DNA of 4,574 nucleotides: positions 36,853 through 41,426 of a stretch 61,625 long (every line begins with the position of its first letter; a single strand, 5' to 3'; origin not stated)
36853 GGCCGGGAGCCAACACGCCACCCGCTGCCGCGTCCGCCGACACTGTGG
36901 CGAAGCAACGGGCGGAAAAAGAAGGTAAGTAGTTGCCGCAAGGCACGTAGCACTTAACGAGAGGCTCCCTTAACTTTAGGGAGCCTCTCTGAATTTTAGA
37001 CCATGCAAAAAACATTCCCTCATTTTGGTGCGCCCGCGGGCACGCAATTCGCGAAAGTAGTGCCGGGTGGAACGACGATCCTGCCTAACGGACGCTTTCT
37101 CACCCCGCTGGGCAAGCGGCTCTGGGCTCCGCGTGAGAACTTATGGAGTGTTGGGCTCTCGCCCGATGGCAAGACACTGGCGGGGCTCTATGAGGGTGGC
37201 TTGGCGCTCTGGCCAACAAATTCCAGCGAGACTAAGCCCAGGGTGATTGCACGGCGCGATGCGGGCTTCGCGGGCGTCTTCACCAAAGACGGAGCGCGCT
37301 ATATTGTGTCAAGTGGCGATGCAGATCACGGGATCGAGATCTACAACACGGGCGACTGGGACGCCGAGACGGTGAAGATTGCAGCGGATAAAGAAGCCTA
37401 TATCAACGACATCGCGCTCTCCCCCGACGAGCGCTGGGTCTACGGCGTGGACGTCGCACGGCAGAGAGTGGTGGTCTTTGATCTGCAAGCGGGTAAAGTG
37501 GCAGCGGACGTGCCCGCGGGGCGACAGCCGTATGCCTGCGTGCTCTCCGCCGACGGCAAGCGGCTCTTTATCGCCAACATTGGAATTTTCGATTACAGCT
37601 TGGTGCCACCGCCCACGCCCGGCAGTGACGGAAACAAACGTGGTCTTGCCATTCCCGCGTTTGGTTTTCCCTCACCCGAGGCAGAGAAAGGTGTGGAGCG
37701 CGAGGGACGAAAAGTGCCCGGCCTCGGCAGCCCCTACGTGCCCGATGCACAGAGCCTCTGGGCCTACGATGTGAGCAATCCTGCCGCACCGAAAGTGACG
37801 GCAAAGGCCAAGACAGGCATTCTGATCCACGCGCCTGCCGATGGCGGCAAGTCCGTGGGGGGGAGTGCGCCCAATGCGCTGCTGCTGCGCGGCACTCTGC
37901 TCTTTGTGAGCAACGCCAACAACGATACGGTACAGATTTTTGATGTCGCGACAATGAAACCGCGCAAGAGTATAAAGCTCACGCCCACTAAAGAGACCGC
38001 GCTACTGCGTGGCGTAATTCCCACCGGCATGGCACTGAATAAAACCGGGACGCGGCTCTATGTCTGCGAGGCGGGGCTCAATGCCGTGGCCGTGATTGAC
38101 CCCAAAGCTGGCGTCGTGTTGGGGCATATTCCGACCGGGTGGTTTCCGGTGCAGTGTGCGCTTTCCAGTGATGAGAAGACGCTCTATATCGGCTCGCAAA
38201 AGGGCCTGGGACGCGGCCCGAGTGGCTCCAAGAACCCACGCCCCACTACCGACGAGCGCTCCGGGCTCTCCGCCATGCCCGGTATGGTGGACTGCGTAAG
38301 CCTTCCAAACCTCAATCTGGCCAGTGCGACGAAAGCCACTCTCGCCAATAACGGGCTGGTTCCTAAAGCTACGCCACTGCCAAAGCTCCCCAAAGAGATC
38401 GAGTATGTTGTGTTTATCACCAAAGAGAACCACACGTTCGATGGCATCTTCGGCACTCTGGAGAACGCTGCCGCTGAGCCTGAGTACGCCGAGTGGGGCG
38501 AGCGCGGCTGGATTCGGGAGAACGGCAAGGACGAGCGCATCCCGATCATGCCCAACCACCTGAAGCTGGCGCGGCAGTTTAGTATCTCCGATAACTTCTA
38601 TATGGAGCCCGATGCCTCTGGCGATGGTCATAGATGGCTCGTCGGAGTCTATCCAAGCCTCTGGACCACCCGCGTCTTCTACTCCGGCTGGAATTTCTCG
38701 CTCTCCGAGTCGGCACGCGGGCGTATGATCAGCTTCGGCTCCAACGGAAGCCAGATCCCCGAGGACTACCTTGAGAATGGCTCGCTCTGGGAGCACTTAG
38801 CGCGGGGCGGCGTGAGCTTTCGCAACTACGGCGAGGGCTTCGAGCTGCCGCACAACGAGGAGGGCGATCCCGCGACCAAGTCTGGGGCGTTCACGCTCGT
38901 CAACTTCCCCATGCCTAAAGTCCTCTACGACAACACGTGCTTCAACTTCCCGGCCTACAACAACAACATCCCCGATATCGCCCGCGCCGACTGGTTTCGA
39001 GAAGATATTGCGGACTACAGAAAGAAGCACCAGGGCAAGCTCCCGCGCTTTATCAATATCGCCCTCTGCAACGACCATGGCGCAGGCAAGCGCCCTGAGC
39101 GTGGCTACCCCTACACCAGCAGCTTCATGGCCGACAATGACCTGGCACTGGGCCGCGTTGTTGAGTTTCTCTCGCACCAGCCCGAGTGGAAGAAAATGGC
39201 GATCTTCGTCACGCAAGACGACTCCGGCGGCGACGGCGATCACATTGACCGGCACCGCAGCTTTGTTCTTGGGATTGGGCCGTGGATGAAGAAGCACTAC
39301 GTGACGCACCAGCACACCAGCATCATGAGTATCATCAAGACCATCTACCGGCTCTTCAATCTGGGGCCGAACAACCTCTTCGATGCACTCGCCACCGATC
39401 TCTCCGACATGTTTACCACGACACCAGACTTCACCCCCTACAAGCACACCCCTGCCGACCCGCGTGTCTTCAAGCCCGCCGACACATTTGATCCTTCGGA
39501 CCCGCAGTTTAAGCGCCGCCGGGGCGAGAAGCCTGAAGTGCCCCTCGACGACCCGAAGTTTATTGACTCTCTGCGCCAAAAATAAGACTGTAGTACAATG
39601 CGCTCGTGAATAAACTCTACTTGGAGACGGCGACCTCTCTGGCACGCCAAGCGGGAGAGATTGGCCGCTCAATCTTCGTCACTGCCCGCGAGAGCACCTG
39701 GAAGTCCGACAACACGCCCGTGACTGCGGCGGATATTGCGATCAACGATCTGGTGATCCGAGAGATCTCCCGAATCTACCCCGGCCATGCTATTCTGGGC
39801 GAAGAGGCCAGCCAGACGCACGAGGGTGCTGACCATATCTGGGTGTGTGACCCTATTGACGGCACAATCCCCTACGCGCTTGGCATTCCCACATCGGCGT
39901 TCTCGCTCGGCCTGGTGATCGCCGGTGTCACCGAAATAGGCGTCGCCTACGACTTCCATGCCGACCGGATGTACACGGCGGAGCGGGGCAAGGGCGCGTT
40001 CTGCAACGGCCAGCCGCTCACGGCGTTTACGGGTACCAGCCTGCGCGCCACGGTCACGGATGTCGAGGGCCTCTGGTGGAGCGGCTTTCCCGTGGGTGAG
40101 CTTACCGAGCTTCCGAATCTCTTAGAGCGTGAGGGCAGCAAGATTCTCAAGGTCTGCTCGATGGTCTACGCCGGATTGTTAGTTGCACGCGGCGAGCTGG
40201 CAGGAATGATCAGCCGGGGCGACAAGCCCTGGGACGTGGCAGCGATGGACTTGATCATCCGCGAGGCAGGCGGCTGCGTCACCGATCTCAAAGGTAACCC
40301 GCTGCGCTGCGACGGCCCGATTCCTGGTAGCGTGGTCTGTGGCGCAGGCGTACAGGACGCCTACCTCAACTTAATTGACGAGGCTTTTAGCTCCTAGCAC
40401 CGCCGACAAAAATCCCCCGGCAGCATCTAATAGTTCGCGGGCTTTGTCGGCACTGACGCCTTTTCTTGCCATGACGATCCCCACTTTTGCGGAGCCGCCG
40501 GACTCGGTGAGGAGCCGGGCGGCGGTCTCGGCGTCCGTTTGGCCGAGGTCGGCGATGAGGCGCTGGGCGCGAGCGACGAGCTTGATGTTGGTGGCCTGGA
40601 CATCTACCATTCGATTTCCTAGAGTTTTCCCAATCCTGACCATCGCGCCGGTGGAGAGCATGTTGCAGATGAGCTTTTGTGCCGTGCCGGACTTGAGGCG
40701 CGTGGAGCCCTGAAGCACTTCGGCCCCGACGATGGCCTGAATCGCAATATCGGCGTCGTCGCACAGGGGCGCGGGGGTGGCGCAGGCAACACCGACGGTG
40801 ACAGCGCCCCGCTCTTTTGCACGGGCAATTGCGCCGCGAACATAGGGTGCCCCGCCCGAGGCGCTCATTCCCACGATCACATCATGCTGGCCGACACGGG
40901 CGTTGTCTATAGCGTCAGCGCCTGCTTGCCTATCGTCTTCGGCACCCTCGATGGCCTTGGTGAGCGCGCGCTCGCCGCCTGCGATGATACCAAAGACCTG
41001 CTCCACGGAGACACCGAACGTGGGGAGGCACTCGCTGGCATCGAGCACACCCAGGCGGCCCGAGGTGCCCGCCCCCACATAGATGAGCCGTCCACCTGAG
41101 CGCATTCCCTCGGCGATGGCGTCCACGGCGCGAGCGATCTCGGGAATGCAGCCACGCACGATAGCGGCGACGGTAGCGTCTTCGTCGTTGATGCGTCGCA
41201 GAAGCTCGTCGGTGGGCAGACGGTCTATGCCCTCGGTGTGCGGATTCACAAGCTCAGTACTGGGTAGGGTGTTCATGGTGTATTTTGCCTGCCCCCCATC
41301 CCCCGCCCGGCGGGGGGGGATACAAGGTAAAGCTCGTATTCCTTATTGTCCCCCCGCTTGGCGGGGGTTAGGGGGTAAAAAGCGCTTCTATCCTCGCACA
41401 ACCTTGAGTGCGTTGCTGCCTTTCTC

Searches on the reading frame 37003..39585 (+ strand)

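Call 11: search_protein_families(library=padloc, proteins=[window:37003-39585:+], max_evalue=0.001)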
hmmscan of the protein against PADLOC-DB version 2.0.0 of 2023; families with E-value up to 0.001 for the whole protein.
window:37003-39585:+ (860 aa): 0 families

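Call 12: search_protein_families(library=pfam, proteins=[window:37003-39585:+], max_evalue=0.001)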
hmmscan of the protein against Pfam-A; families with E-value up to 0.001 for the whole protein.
window:37003-39585:+ (860 aa): 4 families
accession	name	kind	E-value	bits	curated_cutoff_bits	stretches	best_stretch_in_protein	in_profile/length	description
PF04185.19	Phosphoesterase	-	1.6e-14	54.3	23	1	519-787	110-355/356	Phosphoesterase family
PF08450.18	SGL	-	8.5e-09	35.8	26.3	0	118-165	121-167/246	SMP-30/Gluconolactonase/LRE-like region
PF02239.22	Cytochrom_D1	-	0.00023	20.3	25.5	0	85-177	125-216/368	Cytochrome D1 heme domain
PF25174.1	Beta-prop_THOC3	-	0.00027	20.5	305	0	46-191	4-147/272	THOC3 beta-propeller domain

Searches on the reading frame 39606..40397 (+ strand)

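Call 11: search_protein_families(library=padloc, proteins=[window:39606-40397:+], max_evalue=0.001)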
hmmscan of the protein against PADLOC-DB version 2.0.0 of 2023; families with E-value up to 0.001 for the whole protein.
window:39606-40397:+ (263 aa): 0 families

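Call 12: search_protein_families(library=pfam, proteins=[window:39606-40397:+], max_evalue=0.001)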
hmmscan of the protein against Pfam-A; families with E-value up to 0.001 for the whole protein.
window:39606-40397:+ (263 aa): 1 family
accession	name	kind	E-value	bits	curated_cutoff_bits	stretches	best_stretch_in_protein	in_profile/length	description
PF00459.30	Inositol_P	-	5e-46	157.8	27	1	5-234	5-242/271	Inositol monophosphatase family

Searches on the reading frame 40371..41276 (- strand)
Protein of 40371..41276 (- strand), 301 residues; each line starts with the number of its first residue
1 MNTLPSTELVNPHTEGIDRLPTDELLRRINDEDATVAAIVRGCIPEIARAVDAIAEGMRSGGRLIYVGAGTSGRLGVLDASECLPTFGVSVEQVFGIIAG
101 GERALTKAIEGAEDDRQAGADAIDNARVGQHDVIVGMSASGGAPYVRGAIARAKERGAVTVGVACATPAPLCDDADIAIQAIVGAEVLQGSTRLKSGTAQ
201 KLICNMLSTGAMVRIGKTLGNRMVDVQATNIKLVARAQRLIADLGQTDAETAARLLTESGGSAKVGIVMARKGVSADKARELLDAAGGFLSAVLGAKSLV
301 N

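Call 11: search_protein_families(library=padloc, proteins=[window:40371-41276:-], max_evalue=0.001)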
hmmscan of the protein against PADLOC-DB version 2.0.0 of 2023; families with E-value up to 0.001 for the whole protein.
window:40371-41276:- (301 aa): 0 families

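Call 12: search_protein_families(library=pfam, proteins=[window:40371-41276:-], max_evalue=0.001)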
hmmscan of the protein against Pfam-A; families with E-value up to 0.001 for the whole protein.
window:40371-41276:- (301 aa): 6 families
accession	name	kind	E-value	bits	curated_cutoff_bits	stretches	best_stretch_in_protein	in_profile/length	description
PF22645.1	GKRP_SIS_N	-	1.8e-19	70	27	1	46-152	1-111/113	Glucokinase regulatory protein N-terminal SIS domain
PF13580.11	SIS_2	-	1.9e-07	31.6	27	1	44-163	18-136/138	SIS domain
PF22198.1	GKRP_SIS_2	-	3.5e-07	30.6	27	1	47-103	7-63/191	Glucokinase regulatory protein, second SIS domain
PF01380.27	SIS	-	5.8e-07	29.8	25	1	126-207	49-128/131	SIS domain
PF20741.3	GKRP-like_C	-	1.6e-05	25.8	27.7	1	221-257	2-38/100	C-terminal lid domain of glucokinase regulatory protein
PF03861.19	ANTAR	-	0.00077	19.6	27.3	0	265-283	17-35/54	ANTAR domain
